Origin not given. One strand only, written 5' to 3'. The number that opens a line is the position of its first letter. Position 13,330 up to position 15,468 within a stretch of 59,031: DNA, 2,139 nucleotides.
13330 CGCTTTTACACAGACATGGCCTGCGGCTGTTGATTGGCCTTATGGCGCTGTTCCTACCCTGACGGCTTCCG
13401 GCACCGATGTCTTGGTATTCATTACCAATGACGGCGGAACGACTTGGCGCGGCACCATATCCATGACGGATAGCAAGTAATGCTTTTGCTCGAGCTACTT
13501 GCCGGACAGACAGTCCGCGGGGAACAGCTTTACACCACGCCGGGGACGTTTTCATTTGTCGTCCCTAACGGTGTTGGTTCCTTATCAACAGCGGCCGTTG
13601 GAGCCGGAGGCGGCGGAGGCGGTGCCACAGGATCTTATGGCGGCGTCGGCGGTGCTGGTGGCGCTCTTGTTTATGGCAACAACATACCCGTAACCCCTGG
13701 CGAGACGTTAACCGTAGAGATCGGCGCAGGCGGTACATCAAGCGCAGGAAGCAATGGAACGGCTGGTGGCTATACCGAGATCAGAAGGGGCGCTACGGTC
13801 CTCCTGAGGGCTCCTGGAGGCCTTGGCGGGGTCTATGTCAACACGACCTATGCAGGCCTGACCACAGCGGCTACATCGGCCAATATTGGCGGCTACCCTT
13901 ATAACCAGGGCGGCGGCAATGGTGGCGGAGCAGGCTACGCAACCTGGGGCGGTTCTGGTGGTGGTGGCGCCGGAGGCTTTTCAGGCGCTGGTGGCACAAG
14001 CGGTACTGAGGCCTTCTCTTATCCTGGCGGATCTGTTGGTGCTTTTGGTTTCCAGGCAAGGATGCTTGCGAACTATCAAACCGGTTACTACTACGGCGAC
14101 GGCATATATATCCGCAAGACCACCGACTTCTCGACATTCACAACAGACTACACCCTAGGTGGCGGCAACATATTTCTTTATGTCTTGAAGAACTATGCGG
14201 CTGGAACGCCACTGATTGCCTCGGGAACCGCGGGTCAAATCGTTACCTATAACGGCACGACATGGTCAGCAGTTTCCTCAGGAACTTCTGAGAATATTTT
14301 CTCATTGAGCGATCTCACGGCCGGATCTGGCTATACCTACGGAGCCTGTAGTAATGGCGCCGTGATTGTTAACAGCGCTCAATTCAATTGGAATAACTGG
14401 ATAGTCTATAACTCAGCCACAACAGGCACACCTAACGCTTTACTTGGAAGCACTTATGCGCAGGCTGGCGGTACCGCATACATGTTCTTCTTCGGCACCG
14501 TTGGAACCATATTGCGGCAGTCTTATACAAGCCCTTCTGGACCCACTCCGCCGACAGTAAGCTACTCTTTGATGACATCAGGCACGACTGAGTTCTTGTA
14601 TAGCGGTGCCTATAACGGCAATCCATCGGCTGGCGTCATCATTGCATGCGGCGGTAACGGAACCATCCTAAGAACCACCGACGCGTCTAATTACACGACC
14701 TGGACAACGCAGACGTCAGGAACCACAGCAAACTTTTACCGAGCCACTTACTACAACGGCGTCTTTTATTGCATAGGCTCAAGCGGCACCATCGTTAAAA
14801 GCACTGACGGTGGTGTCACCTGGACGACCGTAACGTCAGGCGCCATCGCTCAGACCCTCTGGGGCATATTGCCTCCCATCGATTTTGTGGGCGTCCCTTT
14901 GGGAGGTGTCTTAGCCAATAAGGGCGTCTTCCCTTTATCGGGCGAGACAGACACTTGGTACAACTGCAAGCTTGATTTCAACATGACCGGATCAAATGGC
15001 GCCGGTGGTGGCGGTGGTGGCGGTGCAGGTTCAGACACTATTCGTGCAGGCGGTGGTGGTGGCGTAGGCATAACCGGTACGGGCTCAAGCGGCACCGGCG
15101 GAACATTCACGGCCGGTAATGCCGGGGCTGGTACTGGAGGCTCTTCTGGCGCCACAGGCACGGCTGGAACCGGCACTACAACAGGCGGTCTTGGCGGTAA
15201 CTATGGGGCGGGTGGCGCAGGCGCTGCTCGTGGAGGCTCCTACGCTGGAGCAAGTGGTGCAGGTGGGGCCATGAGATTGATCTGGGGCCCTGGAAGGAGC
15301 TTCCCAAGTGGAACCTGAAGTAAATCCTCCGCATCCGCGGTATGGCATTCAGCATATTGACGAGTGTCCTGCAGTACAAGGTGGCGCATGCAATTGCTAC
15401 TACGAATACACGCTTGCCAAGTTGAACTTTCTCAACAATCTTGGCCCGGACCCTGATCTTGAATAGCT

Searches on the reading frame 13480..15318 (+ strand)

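Call 40: search_protein_families(library=phrogs, proteins=[window:13480-15318:+], max_evalue=0.00001)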
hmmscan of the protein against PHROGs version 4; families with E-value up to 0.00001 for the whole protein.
window:13480-15318:+ (612 aa): 3 families
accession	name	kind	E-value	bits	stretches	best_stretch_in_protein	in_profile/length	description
phrog_4474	-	unknown function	2.8e-28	100.4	2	10-245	147-337/407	-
phrog_863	-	tail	3e-08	34.1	1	11-177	396-562/690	tail fiber assembly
phrog_11790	-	unknown function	3.7e-08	34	1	15-124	16-128/325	-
